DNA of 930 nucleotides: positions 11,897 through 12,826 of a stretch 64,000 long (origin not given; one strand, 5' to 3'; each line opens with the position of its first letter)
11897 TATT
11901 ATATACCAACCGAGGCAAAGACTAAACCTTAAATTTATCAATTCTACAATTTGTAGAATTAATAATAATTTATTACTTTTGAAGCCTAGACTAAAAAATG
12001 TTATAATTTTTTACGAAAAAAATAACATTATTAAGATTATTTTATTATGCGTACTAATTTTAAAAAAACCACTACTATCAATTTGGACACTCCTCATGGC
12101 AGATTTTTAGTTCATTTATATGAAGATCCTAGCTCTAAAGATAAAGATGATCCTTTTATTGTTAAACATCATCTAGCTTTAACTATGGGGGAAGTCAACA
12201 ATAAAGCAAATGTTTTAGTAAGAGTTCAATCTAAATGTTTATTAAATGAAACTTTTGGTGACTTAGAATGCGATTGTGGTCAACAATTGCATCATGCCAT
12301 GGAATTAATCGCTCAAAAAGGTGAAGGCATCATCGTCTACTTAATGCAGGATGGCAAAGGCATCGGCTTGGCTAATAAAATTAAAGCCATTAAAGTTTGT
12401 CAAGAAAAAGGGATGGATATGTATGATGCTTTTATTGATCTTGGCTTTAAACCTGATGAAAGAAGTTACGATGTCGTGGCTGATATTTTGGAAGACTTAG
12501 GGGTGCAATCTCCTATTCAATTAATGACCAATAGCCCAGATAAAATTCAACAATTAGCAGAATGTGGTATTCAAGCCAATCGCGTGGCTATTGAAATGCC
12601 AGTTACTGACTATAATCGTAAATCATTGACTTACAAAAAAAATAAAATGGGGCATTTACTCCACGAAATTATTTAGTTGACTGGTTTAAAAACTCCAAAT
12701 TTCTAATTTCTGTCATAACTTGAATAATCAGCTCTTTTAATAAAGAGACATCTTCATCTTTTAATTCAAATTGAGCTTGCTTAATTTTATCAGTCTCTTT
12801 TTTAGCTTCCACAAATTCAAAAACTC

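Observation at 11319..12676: Divergent pair: nucleoside 2-deoxyribosyltransferase-like/RHH fusion and a lone GTP cyclohydrolase II homolog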

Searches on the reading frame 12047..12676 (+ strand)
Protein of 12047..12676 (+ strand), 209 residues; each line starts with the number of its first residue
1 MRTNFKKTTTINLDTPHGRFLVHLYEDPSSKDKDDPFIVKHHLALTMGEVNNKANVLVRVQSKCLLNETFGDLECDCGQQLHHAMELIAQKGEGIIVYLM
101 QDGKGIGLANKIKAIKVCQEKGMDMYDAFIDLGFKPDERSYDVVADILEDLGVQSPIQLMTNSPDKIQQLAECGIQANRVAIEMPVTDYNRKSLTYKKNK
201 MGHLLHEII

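Call 3: search_protein_families(library=pfam, proteins=[window:12047-12676:+], max_evalue=1)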
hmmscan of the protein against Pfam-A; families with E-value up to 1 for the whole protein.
window:12047-12676:+ (209 aa): 1 family
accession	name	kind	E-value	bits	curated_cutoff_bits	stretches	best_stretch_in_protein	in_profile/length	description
PF00925.25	GTP_cyclohydro2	-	1.6e-50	171.4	23.3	1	9-176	4-159/165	GTP cyclohydrolase II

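Call 4: search_protein_families(library=ncbifam, proteins=[window:12047-12676:+], max_evalue=1)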
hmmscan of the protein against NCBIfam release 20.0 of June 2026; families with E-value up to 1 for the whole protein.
window:12047-12676:+ (209 aa): 9 families
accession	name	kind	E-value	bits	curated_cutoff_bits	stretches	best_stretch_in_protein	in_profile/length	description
NF006803.0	PRK09311.1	equivalog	3.4e-53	180.9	569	1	5-207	212-406/417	bifunctional 3,4-dihydroxy-2-butanone-4-phosphate synthase/GTP cyclohydrolase II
NF001591.0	PRK00393.1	subfamily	4.8e-53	179.5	148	1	4-206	3-195/199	GTP cyclohydrolase II RibA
TIGR00505.1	ribA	equivalog_domain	1.6e-52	177.8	205.85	1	10-205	5-191/191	GTP cyclohydrolase II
NF006806.0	PRK09319.1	equivalog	1.1e-47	163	764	1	9-207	220-411/561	bifunctional 3,4-dihydroxy-2-butanone-4-phosphate synthase/GTP cyclohydrolase II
NF006805.0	PRK09318.1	equivalog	1.8e-44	152.3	486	1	5-206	192-381/387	bifunctional 3,4-dihydroxy-2-butanone-4-phosphate synthase/GTP cyclohydrolase II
NF006456.0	PRK08815.1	equivalog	6.4e-44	150.7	464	1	42-205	203-365/376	GTP cyclohydrolase II RibA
NF010626.1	PRK14019.1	equivalog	3.7e-14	52.4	513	1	8-172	208-352/364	bifunctional 3,4-dihydroxy-2-butanone-4-phosphate synthase/GTP cyclohydrolase II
NF005536.0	PRK07198.1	equivalog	6.7e-07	28.5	403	1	51-182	235-376/419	GTP cyclohydrolase II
NF009132.0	PRK12485.1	equivalog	0.00084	18.5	693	1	10-113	211-307/369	bifunctional 3,4-dihydroxy-2-butanone-4-phosphate synthase/GTP cyclohydrolase II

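Call 9: find_homologous_proteins(query=window:12047-12676:+)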
Query window:12047-12676:+ (209 aa): 796 proteins with E <= 0.001 among 846 candidates; the best 120 are listed.
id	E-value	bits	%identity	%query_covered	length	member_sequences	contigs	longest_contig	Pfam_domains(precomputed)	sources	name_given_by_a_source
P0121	5.7e-137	472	100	100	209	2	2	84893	PF00925.26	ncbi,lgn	-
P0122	2.3e-114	398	83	100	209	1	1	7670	PF00925.26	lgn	-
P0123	4.5e-84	299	62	99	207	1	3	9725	PF00925.26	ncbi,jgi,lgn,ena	-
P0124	7.5e-80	285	62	99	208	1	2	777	PF00925.26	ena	-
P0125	2.8e-73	264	61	95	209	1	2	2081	PF00925.26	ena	-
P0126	4.6e-64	234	52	96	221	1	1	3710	PF00925.26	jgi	-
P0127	4.4e-46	175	50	95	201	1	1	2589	PF00925.26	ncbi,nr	ncbi:MAG TPA: GTP cyclohydrolase II, partial [candidate division Zixibacteria bacterium]|nr:GTP cycl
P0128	7.9e-46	174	47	96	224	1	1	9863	PF00925.26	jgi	-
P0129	8.4e-46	174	47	96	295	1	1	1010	PF00925.26,PF00926.25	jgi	jgi:3,4-dihydroxy 2-butanone 4-phosphate synthase/GTP cyclohydrolase II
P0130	7.0e-45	171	47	94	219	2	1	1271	PF00925.26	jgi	jgi:3,4-dihydroxy 2-butanone 4-phosphate synthase/GTP cyclohydrolase II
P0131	1.1e-44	170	47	96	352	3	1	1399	PF00925.26,PF00926.25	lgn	-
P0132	1.5e-44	170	46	96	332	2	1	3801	PF00925.26,PF00926.25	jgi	jgi:3,4-dihydroxy 2-butanone 4-phosphate synthase/GTP cyclohydrolase II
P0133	2.0e-44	169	45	96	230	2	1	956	PF00925.26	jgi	-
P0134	2.6e-44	169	47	94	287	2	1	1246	PF00925.26,PF00926.25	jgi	jgi:3,4-dihydroxy 2-butanone 4-phosphate synthase/GTP cyclohydrolase II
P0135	2.7e-44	169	47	96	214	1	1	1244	PF00925.26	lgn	-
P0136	3.0e-44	169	47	93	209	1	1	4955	PF00925.26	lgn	-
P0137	4.5e-44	168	47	96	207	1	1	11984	PF00925.26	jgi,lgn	jgi:3,4-dihydroxy 2-butanone 4-phosphate synthase/GTP cyclohydrolase II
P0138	2.2e-43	166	47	96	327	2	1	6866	PF00925.26,PF00926.25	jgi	jgi:3,4-dihydroxy 2-butanone 4-phosphate synthase/GTP cyclohydrolase II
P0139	2.9e-43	166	46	96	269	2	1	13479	PF00925.26,PF00926.25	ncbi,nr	ncbi:MAG: GTP cyclohydrolase II, partial [candidate division Zixibacteria bacterium]|nr:GTP cyclohyd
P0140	2.9e-43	166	44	96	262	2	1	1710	PF00925.26,PF00926.25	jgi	jgi:3,4-dihydroxy 2-butanone 4-phosphate synthase/GTP cyclohydrolase II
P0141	4.9e-43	165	45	96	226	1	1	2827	PF00925.26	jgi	jgi:3,4-dihydroxy 2-butanone 4-phosphate synthase / GTP cyclohydrolase II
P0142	8.1e-43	164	45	96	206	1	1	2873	PF00925.26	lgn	-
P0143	8.2e-43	164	46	96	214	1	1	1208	PF00925.26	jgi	jgi:3,4-dihydroxy 2-butanone 4-phosphate synthase/GTP cyclohydrolase II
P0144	9.9e-43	164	47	95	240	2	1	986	PF00925.26,PF00926.25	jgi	-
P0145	1.2e-42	164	48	94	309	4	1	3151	PF00925.26,PF00926.25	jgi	jgi:3,4-dihydroxy 2-butanone 4-phosphate synthase/GTP cyclohydrolase II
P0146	2.7e-42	162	46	94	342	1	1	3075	PF00925.26,PF00926.25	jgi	jgi:3,4-dihydroxy 2-butanone 4-phosphate synthase/GTP cyclohydrolase II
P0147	3.1e-42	162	48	90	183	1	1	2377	PF00925.26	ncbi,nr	ncbi:MAG: GTP cyclohydrolase II, partial [candidate division Zixibacteria bacterium]|nr:GTP cyclohyd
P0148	4.1e-42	162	44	96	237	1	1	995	PF00925.26,PF00926.25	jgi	jgi:3,4-dihydroxy 2-butanone 4-phosphate synthase/GTP cyclohydrolase II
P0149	4.1e-42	162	45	96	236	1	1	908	PF00925.26,PF00926.25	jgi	jgi:3,4-dihydroxy 2-butanone 4-phosphate synthase/GTP cyclohydrolase II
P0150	4.3e-42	162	45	99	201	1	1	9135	PF00925.26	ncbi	-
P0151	4.3e-42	162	45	97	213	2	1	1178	PF00925.26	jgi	jgi:3,4-dihydroxy 2-butanone 4-phosphate synthase/GTP cyclohydrolase II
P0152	4.8e-42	162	44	99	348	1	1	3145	PF00925.26,PF00926.25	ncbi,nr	ncbi:MAG: GTP cyclohydrolase II, partial [Deltaproteobacteria bacterium]|nr:GTP cyclohydrolase II [D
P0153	6.0e-42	161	44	97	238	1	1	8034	PF00925.26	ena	-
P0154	6.2e-42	161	45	97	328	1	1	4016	PF00925.26,PF00926.25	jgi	-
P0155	6.6e-42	161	49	80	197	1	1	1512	PF00925.26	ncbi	ncbi:MAG: GTP cyclohydrolase II, partial [Nitrospirae bacterium]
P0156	7.8e-42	161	49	80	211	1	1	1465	PF00925.26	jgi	-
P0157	9.9e-42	161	45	96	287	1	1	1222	PF00925.26,PF00926.25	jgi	jgi:3,4-dihydroxy 2-butanone 4-phosphate synthase/GTP cyclohydrolase II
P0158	1.0e-41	161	43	95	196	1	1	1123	PF00925.26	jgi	jgi:3,4-dihydroxy 2-butanone 4-phosphate synthase/GTP cyclohydrolase II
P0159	1.1e-41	161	46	95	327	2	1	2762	PF00925.26,PF00926.25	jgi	jgi:3,4-dihydroxy 2-butanone 4-phosphate synthase/GTP cyclohydrolase II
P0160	1.2e-41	160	46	96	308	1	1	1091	PF00925.26,PF00926.25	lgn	-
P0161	1.5e-41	160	49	80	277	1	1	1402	PF00925.26,PF00926.25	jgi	-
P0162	2.0e-41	160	44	96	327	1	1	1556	PF00925.26,PF00926.25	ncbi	ncbi:MAG: GTP cyclohydrolase II, partial [Candidatus Zixiibacteriota bacterium]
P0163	2.1e-41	160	47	95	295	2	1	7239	PF00925.26,PF00926.25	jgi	jgi:3,4-dihydroxy 2-butanone 4-phosphate synthase/GTP cyclohydrolase II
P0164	2.1e-41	160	46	93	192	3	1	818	PF00925.26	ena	-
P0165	2.2e-41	160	45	97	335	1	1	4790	PF00925.26,PF00926.25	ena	-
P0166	2.4e-41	159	47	96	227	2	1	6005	PF00925.26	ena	-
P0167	3.0e-41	159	43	96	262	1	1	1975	PF00925.26,PF00926.25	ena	-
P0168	3.0e-41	159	48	82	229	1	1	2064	PF00925.26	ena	-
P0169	3.3e-41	159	51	79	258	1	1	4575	PF00925.26,PF00926.25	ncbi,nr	ncbi:MAG TPA: GTP cyclohydrolase II, partial [Candidatus Desulfofervidus auxilii]|nr:GTP cyclohydrol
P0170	3.7e-41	159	46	94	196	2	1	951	PF00925.26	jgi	jgi:3,4-dihydroxy 2-butanone 4-phosphate synthase/GTP cyclohydrolase II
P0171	3.8e-41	159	42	96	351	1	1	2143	PF00925.26,PF00926.25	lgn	-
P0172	3.8e-41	159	49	79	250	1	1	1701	PF00925.26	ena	-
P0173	4.1e-41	159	44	96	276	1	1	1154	PF00925.26,PF00926.25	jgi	jgi:3,4-dihydroxy 2-butanone 4-phosphate synthase/GTP cyclohydrolase II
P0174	4.2e-41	159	42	93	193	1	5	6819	PF00925.26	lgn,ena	-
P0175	5.2e-41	158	46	96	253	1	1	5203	PF00925.26,PF00926.25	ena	-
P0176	5.5e-41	158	43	98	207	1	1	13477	PF00925.26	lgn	-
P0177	6.7e-41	158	45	96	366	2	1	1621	PF00925.26,PF00926.25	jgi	jgi:3,4-dihydroxy 2-butanone 4-phosphate synthase/GTP cyclohydrolase II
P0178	6.8e-41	158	42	97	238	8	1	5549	PF00925.26,PF00926.25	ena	-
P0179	6.9e-41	158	44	97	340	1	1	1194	PF00925.26,PF00926.25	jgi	jgi:3,4-dihydroxy 2-butanone 4-phosphate synthase / GTP cyclohydrolase II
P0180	7.2e-41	158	42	92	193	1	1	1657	PF00925.26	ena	-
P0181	7.3e-41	158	45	96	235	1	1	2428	PF00925.26,PF00926.25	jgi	jgi:3,4-dihydroxy 2-butanone 4-phosphate synthase/GTP cyclohydrolase II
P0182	7.3e-41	158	48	80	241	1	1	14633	PF00925.26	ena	-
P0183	7.6e-41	158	48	80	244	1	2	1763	PF00925.26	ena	-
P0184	7.9e-41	158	44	96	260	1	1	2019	PF00925.26,PF00926.25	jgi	jgi:3,4-dihydroxy 2-butanone 4-phosphate synthase/GTP cyclohydrolase II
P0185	8.1e-41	158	44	96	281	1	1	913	PF00925.26,PF00926.25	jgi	jgi:3,4-dihydroxy 2-butanone 4-phosphate synthase/GTP cyclohydrolase II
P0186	8.1e-41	158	44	96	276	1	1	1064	PF00925.26,PF00926.25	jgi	jgi:3,4-dihydroxy 2-butanone 4-phosphate synthase/GTP cyclohydrolase II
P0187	8.3e-41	158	45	93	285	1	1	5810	PF00925.26,PF00926.25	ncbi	-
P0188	8.4e-41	158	42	93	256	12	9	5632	PF00925.26,PF00926.25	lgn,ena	-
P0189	8.4e-41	158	44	96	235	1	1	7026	PF00925.26,PF00926.25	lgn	-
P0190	1.0e-40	157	42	99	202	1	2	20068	PF00925.26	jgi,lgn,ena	-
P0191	1.0e-40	157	45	96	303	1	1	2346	PF00925.26,PF00926.25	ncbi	ncbi:MAG: GTP cyclohydrolase II, partial [Pseudomonadota bacterium]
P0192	1.1e-40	157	47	90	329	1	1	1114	PF00925.26,PF00926.25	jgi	jgi:3,4-dihydroxy 2-butanone 4-phosphate synthase/GTP cyclohydrolase II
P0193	1.3e-40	157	48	80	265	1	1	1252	PF00925.26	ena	-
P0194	1.3e-40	157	48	94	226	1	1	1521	PF00925.26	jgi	jgi:3,4-dihydroxy 2-butanone 4-phosphate synthase/GTP cyclohydrolase II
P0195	1.5e-40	157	48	91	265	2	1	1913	PF00925.26,PF00926.25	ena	-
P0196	1.5e-40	157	43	95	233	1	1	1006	PF00925.26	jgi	jgi:3,4-dihydroxy 2-butanone 4-phosphate synthase/GTP cyclohydrolase II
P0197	1.6e-40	157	42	98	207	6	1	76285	PF00925.26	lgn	-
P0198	1.6e-40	157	44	96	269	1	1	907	PF00925.26,PF00926.25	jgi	-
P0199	1.8e-40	157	44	96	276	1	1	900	PF00925.26,PF00926.25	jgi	jgi:3,4-dihydroxy 2-butanone 4-phosphate synthase/GTP cyclohydrolase II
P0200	1.8e-40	157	43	98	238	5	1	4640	PF00925.26,PF00926.25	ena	-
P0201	1.9e-40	156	48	80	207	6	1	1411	PF00925.26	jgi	jgi:3,4-dihydroxy 2-butanone 4-phosphate synthase / GTP cyclohydrolase II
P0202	2.0e-40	156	44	94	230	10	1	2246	PF00925.26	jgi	jgi:3,4-dihydroxy 2-butanone 4-phosphate synthase/GTP cyclohydrolase II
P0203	2.1e-40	156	42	96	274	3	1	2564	PF00925.26,PF00926.25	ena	-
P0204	2.1e-40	156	45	94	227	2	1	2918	PF00925.26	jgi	jgi:3,4-dihydroxy 2-butanone 4-phosphate synthase/GTP cyclohydrolase II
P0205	2.2e-40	156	44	92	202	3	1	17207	PF00925.26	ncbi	-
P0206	2.3e-40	156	44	96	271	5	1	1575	PF00925.26,PF00926.25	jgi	jgi:3,4-dihydroxy 2-butanone 4-phosphate synthase/GTP cyclohydrolase II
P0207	2.5e-40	156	46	94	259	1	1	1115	PF00925.26,PF00926.25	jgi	jgi:3,4-dihydroxy 2-butanone 4-phosphate synthase/GTP cyclohydrolase II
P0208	2.6e-40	156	43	96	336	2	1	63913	PF00925.26,PF00926.25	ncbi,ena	-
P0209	2.7e-40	156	45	95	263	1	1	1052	PF00925.26,PF00926.25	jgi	jgi:3,4-dihydroxy 2-butanone 4-phosphate synthase/GTP cyclohydrolase II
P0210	3.1e-40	156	44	95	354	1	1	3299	PF00925.26,PF00926.25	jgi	-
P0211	3.1e-40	156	47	95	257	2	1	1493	PF00925.26,PF00926.25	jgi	jgi:3,4-dihydroxy 2-butanone 4-phosphate synthase/GTP cyclohydrolase II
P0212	3.3e-40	156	46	96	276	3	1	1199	PF00925.26,PF00926.25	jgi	jgi:3,4-dihydroxy 2-butanone 4-phosphate synthase/GTP cyclohydrolase II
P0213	3.5e-40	156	44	94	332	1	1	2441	PF00925.26,PF00926.25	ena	-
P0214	3.7e-40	156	44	96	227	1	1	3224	PF00925.26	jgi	-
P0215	3.8e-40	155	45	96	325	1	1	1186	PF00925.26,PF00926.25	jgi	jgi:3,4-dihydroxy 2-butanone 4-phosphate synthase/GTP cyclohydrolase II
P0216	4.0e-40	155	43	96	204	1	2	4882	PF00925.26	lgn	-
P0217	4.1e-40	155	49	80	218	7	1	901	PF00925.26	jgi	jgi:3,4-dihydroxy 2-butanone 4-phosphate synthase/GTP cyclohydrolase II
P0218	4.1e-40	155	45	95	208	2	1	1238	PF00925.26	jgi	-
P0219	4.2e-40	155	46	94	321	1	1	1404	PF00925.26,PF00926.25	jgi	jgi:3,4-dihydroxy 2-butanone 4-phosphate synthase/GTP cyclohydrolase II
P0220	4.3e-40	155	45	96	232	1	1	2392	PF00925.26,PF00926.25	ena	-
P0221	4.4e-40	155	44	94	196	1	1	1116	PF00925.26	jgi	-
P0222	4.4e-40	155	47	80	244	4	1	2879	PF00925.26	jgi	jgi:3,4-dihydroxy 2-butanone 4-phosphate synthase/GTP cyclohydrolase II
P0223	4.8e-40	155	47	80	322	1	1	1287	PF00925.26,PF00926.25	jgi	jgi:3,4-dihydroxy 2-butanone 4-phosphate synthase/GTP cyclohydrolase II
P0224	4.8e-40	155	49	78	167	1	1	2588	PF00925.26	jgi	-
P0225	5.1e-40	155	46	92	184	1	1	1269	PF00925.26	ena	-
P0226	5.2e-40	155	45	97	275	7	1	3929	PF00925.26,PF00926.25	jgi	jgi:3,4-dihydroxy 2-butanone 4-phosphate synthase/GTP cyclohydrolase II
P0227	5.4e-40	155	45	97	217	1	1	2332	PF00925.26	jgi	-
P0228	5.4e-40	155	47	97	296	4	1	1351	PF00925.26,PF00926.25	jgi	jgi:3,4-dihydroxy 2-butanone 4-phosphate synthase/GTP cyclohydrolase II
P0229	5.6e-40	155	43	97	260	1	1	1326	PF00925.26,PF00926.25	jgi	jgi:3,4-dihydroxy 2-butanone 4-phosphate synthase/GTP cyclohydrolase II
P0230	6.4e-40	155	49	79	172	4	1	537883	PF00925.26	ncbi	-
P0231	6.5e-40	155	45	96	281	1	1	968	PF00925.26,PF00926.25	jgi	-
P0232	6.6e-40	155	47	80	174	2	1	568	PF00925.26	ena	-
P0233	6.6e-40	155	52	76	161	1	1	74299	PF00925.26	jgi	-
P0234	6.8e-40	155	46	94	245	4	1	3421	PF00925.26,PF00926.25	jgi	jgi:3,4-dihydroxy 2-butanone 4-phosphate synthase/GTP cyclohydrolase II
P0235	7.4e-40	155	44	97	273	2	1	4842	PF00925.26,PF00926.25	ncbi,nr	ncbi:MAG: GTP cyclohydrolase II, partial [Thermodesulfobacteriota bacterium]|nr:GTP cyclohydrolase I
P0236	8.2e-40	154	45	96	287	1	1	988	PF00925.26,PF00926.25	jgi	-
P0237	8.2e-40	154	48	80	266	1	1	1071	PF00925.26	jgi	jgi:3,4-dihydroxy 2-butanone 4-phosphate synthase/GTP cyclohydrolase II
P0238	8.3e-40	154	45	96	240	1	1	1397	PF00925.26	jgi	jgi:3,4-dihydroxy 2-butanone 4-phosphate synthase/GTP cyclohydrolase II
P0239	8.7e-40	154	45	96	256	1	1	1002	PF00925.26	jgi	jgi:3,4-dihydroxy 2-butanone 4-phosphate synthase/GTP cyclohydrolase II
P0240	8.9e-40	154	45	96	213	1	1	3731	PF00925.26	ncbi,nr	ncbi:MAG: GTP cyclohydrolase II, partial [Deltaproteobacteria bacterium]|nr:GTP cyclohydrolase II [D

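Call 10: search_solved_structures(query=window:12047-12676:+, show_alignments=3)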
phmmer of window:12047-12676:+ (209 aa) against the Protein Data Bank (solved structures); distinct sequences matched with E-value up to 0.001: 5.
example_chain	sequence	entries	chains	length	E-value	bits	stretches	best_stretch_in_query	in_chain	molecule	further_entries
2bz0_A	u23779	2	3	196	1.7e-34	122.2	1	6-206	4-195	GTP CYCLOHYDROLASE II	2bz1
4rl4_A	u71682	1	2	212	9.6e-31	110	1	12-205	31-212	GTP cyclohydrolase-2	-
4i14_A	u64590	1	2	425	3.5e-29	104.9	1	41-205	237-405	Riboflavin biosynthesis protein RibBA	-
7ej3_A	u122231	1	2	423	8.3e-05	25.3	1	56-177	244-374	GTP cyclohydrolase II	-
7eev_A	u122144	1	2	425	8.4e-05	25.3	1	56-177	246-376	GTP cyclohydrolase II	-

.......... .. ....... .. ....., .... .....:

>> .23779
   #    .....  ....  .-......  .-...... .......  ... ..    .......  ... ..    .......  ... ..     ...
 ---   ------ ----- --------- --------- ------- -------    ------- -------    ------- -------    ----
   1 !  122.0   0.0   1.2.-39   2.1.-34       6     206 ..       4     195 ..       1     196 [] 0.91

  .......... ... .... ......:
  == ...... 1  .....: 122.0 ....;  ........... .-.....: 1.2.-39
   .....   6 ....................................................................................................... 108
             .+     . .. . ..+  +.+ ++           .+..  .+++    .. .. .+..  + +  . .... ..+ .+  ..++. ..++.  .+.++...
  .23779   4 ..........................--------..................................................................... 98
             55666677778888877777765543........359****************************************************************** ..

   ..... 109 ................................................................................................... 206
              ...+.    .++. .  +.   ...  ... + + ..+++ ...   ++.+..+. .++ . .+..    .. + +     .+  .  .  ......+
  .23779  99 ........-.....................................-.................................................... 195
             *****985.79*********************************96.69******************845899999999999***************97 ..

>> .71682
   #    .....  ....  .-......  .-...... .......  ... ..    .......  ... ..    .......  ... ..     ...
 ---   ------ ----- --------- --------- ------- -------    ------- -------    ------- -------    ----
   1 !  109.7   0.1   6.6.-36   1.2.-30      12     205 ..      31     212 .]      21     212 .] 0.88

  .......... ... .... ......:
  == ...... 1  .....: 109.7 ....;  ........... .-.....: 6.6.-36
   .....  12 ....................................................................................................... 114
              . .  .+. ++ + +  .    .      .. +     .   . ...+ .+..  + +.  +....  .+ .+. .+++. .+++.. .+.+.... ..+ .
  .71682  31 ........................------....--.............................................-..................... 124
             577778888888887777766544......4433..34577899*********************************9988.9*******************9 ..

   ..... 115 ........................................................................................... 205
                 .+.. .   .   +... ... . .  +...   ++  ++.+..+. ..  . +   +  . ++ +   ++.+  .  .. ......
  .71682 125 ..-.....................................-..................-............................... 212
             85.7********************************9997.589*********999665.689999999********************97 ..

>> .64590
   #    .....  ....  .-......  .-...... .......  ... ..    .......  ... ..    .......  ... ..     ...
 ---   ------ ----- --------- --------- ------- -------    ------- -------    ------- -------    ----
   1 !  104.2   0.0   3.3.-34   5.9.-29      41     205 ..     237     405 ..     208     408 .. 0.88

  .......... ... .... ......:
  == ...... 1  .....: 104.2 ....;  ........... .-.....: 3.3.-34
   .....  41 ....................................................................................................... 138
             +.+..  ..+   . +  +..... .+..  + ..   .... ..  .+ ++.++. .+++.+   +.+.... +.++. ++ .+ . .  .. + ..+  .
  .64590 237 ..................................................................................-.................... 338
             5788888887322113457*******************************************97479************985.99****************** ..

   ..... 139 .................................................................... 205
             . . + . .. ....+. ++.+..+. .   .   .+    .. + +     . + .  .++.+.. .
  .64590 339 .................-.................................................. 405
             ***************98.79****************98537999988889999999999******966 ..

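Call 13: find_encoding_contigs(protein=P0121, flank=10000, max_places=4)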
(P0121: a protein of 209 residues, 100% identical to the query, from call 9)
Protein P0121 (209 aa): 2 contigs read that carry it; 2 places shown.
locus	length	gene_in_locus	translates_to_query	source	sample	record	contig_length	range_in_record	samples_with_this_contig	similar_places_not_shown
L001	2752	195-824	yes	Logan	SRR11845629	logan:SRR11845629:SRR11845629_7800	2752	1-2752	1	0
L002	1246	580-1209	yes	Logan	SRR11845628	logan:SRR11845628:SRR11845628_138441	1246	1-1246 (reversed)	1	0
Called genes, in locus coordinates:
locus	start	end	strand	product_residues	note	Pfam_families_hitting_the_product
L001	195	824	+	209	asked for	PF00925:GTP_cyclohydro2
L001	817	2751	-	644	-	?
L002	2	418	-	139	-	?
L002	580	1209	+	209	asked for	PF00925:GTP_cyclohydro2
